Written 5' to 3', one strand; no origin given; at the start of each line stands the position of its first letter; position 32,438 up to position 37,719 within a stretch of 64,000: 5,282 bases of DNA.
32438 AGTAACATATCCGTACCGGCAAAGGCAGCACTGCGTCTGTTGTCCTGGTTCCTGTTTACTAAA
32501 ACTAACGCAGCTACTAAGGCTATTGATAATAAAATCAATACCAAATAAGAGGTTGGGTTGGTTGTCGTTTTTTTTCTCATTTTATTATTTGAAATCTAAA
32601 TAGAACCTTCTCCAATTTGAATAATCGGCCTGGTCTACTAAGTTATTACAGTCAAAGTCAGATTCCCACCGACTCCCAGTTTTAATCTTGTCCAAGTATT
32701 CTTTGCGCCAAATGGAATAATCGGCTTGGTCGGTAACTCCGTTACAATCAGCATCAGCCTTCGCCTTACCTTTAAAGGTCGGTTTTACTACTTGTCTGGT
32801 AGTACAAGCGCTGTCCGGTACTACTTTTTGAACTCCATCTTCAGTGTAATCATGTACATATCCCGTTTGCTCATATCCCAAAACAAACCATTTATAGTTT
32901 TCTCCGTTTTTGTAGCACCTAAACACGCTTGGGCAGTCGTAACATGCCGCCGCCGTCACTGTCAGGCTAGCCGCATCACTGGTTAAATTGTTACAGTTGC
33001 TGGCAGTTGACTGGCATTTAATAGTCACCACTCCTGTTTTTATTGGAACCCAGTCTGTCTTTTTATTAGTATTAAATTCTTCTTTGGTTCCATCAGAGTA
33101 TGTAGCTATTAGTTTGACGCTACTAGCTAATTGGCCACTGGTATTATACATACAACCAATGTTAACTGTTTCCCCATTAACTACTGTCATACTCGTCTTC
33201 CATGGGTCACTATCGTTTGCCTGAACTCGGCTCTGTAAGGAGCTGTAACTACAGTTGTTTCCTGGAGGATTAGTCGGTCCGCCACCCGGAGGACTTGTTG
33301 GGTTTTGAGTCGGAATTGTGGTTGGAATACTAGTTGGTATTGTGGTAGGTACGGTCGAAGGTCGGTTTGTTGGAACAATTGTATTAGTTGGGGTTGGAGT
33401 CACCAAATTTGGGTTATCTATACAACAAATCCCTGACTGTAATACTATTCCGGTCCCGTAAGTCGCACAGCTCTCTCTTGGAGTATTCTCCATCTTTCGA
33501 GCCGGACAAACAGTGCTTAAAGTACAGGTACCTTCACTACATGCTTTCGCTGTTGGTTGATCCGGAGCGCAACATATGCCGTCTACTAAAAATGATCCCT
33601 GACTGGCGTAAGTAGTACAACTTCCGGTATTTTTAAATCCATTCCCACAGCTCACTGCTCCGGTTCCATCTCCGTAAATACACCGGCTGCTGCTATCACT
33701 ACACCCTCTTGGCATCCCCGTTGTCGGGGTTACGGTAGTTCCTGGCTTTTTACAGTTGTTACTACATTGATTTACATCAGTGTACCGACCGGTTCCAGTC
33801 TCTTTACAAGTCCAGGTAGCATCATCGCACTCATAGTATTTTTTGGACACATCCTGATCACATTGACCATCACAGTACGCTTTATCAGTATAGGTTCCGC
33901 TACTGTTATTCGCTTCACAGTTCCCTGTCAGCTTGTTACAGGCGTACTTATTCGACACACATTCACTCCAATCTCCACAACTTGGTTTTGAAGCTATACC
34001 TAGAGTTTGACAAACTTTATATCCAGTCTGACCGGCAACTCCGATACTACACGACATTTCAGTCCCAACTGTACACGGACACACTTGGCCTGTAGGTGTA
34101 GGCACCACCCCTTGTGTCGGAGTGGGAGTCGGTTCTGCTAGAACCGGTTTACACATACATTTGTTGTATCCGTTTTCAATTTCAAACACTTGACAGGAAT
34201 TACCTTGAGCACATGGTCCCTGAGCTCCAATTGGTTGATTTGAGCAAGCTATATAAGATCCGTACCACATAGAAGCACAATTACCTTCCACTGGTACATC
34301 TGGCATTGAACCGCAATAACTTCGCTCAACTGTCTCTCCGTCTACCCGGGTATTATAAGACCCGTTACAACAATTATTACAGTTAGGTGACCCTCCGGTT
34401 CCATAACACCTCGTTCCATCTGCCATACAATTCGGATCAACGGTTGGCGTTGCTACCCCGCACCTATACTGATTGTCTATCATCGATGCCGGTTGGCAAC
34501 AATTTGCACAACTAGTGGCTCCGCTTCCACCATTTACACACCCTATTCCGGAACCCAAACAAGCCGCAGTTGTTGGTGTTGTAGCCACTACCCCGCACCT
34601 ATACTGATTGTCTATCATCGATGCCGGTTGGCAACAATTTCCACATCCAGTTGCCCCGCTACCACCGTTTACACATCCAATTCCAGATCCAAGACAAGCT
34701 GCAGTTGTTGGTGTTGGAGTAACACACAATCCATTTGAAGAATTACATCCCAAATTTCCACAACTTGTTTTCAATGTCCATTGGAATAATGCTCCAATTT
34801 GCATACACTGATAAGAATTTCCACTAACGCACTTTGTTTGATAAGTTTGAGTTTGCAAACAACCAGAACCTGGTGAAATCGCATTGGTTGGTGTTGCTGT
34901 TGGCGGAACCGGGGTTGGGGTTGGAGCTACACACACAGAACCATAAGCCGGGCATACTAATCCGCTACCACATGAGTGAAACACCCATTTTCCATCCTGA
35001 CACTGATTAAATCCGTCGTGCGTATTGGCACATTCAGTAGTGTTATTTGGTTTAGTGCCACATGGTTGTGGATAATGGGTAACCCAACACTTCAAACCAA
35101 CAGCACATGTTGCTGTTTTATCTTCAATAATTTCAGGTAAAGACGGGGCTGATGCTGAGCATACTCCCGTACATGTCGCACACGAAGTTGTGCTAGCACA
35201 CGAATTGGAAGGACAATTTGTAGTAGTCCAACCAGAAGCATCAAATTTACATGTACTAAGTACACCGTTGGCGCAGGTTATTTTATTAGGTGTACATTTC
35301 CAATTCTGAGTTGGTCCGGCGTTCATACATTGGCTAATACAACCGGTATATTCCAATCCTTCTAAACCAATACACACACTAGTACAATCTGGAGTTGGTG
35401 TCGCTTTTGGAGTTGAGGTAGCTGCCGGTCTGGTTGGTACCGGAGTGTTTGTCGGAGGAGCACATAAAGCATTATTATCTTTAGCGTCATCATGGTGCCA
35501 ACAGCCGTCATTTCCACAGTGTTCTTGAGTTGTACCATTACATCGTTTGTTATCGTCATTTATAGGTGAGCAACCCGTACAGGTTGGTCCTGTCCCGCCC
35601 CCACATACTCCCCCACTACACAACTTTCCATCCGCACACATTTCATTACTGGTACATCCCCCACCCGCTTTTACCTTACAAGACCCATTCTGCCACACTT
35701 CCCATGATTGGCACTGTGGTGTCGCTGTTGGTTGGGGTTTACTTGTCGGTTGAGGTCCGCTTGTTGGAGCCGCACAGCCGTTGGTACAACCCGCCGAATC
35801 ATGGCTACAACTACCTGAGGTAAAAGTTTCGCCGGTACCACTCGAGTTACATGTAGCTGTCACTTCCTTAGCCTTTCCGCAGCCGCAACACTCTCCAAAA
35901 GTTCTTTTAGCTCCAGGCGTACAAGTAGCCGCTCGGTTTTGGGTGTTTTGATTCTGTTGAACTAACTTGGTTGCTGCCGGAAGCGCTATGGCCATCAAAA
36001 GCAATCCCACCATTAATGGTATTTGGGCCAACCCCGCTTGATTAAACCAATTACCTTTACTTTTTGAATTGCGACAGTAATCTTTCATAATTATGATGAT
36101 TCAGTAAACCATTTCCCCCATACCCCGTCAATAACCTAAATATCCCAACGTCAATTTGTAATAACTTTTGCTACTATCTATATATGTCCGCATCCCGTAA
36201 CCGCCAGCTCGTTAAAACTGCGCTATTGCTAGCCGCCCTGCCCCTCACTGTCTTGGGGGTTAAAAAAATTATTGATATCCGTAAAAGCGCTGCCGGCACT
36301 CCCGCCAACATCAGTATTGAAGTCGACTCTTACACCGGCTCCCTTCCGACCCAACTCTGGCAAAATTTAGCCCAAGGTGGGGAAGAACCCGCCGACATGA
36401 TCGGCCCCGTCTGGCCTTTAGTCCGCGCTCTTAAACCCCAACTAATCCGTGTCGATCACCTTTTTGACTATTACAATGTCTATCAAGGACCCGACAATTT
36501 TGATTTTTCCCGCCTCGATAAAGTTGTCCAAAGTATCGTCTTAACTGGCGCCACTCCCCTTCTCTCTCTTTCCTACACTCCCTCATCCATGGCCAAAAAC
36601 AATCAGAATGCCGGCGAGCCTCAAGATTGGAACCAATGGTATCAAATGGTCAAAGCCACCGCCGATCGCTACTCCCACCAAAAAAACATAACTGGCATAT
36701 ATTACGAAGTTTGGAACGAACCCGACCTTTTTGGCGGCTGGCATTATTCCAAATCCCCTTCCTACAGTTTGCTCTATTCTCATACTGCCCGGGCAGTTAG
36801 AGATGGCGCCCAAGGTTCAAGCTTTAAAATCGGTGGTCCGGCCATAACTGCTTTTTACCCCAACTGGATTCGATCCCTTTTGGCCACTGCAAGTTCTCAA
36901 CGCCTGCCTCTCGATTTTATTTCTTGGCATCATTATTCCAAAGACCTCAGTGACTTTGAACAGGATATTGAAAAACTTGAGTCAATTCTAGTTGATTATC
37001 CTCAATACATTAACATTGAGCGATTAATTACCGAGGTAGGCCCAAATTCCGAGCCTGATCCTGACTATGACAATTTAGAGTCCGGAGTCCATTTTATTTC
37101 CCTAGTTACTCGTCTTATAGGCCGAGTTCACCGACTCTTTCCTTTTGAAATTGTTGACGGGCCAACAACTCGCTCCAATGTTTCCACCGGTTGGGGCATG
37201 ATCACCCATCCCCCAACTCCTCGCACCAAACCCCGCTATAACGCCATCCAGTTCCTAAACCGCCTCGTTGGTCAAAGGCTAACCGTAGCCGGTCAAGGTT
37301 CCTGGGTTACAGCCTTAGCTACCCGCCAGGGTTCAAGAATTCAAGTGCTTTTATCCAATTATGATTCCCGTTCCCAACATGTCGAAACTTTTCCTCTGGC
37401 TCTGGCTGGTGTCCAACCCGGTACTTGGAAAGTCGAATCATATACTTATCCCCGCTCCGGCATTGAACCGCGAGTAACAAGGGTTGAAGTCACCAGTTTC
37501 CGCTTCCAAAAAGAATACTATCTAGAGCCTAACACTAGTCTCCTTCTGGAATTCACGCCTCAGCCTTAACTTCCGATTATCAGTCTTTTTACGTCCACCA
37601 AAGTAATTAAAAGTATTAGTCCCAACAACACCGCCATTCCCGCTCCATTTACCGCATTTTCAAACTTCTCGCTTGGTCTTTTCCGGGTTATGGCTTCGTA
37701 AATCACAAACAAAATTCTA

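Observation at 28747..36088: Five-gene operon encoding a cohesin/dockerin-type modular surface complex with an LPxTG-anchored cohesin protein and a 1167-aa Cys-rich giant protein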

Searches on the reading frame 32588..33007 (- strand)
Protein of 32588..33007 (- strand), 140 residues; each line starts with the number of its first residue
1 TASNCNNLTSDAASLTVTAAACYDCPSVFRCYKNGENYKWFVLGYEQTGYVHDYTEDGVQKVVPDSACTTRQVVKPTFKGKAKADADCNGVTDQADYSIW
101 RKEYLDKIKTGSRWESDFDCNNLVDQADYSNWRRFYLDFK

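Call 27: search_protein_families(library=pfam, alignment_id=A6, max_evalue=0.1)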
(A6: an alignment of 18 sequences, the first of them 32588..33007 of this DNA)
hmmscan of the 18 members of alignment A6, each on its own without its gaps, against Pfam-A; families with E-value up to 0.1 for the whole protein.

A. member 1, window:32588-33007:- (140 aa): 0 families

B. families by the number of members that match (of 18 scanned): 6 families
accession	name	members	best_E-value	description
PF00404.24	Dockerin_1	10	1.1e-05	Dockerin type I domain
PF18830.6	LPD16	1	0.0063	Large polyvalent protein-associated domain 16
PF13673.13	Acetyltransf_10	1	0.043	Acetyltransferase (GNAT) domain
PF05887.16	Trypan_PARP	1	0.052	Procyclic acidic repetitive protein (PARP)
PF13517.12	FG-GAP_3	1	0.068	FG-GAP-like repeat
PF06251.17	Caps_syn_GfcC_C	1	0.074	Capsule biosynthesis GfcC C-terminal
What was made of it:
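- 32588..32818 (-): Dockerin of the giant protein. Its two F-hand segments are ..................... (32693-32755) and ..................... (32597-32659). Ten of 18 orthologue tails hit Pfam Dockerin_1 (call 27).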

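Call 50: search_solved_structures(query=A6, max_evalue=1, show_alignments=1)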
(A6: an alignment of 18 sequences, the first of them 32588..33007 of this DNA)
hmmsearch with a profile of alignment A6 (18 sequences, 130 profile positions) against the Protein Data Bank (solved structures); distinct sequences matched with E-value up to 1: 24.
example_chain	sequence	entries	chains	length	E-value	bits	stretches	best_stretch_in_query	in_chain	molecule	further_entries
8x39_A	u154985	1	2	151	5.3e-07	33.2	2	67-124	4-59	Serine protease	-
8x3a_A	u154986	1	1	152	5.5e-07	33.1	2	67-124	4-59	Serine protease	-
4fl4_A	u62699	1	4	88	3.2e-05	27.4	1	62-126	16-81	Glycoside hydrolase family 9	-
2y3n_B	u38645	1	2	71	7.3e-05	26.3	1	66-125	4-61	CELLULOSOMAL FAMILY-48 PROCESSIVE GLYCOSIDE HYDROLASE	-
8ajy_B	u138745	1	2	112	0.00028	24.4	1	68-125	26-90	Dockerin from ScaH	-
5lxv_B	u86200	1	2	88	0.00082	22.9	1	58-122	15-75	Carbohydrate-binding protein WP_009985128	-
5m2o_B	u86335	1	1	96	0.004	20.7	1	65-121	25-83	Group I Dockerin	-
2yik_A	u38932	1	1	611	0.0044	20.5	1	57-124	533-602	ENDOGLUCANASE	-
4cj0_A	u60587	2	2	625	0.01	19.3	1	68-126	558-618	ENDOGLUCANASE D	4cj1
1clc_A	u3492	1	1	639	0.011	19.2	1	68-126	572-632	ENDOGLUCANASE CELD; EC: 3.2.1.4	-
3ul4_B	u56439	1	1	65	0.019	18.4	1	69-123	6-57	Cellulosome enzyme, dockerin type I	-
1daq_A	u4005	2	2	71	0.021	18.3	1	65-125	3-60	ENDOGLUCANASE SS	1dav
2mte_A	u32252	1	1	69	0.025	18.1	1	66-125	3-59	Cellulose 1,4-beta-cellobiosidase (reducing end) CelS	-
5nrm_B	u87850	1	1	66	0.037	17.5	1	69-124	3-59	DocCel5: Type I dockerin repeat domain from A. cellulolyticus family 5 endoglucanase WP_01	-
5m2s_B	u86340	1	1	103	0.038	17.5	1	103-124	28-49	Doc8: Type I dockerin repeat domain from family 9 glycoside hydrolase WP_009982745[Ruminoc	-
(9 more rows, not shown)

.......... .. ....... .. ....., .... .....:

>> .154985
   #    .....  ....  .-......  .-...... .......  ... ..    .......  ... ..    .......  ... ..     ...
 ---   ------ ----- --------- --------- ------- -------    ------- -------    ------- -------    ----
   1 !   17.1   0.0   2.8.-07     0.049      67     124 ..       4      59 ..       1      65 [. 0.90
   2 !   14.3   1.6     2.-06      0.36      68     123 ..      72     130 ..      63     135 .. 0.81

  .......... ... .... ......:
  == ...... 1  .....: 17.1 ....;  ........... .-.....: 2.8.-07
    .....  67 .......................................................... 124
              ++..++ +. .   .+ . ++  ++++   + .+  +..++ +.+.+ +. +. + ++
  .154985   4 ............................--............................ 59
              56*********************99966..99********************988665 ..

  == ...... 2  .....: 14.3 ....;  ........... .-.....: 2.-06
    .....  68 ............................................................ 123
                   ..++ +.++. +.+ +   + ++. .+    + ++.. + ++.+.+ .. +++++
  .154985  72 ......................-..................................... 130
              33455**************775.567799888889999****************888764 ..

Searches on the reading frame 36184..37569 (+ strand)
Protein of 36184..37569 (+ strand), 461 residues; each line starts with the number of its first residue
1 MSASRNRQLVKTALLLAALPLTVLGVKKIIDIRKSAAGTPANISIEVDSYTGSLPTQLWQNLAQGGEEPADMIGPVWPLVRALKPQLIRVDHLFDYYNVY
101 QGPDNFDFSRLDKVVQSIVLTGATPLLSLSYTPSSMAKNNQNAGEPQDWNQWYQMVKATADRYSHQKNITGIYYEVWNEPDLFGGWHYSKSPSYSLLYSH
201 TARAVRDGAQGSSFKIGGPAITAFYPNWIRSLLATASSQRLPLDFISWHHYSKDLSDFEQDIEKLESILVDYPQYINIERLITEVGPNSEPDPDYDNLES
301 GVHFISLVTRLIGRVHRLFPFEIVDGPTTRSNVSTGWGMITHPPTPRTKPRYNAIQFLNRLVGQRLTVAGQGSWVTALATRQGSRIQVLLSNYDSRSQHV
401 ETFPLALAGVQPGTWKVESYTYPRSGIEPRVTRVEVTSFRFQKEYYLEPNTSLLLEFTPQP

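Call 3: search_protein_families(library=pfam, proteins=[window:36184-37569:+], max_evalue=1)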
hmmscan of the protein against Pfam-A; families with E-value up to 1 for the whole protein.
window:36184-37569:+ (461 aa): 2 families
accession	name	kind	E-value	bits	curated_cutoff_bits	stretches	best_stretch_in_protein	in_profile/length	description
PF01229.23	Glyco_hydro_39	-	7.3e-21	74.9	26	1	104-256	72-231/472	Glycosyl hydrolases family 39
PF11790.14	Glyco_hydro_cc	-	1.5e-05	25.1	21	1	146-310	48-194/237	Glycosyl hydrolase catalytic core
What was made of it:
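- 36184..37569 (+): Divergently transcribed GH39-like glycoside hydrolase with an N-terminal TM. It is a neighbour and probably not a component. Pfam Glyco_hydro_39 scores 74.9 bits and there is no dockerin (call 3).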

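Call 4: search_protein_families(library=ncbifam, proteins=[window:36184-37569:+], max_evalue=1)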
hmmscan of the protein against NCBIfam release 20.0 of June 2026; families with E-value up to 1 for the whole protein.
window:36184-37569:+ (461 aa): 1 family
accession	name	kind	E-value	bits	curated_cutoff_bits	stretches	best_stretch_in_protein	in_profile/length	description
NF050016.1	PolyPhAMPPhtase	equivalog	0.025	13.2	800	1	221-264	97-140/472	polyphosphate:AMP phosphotransferase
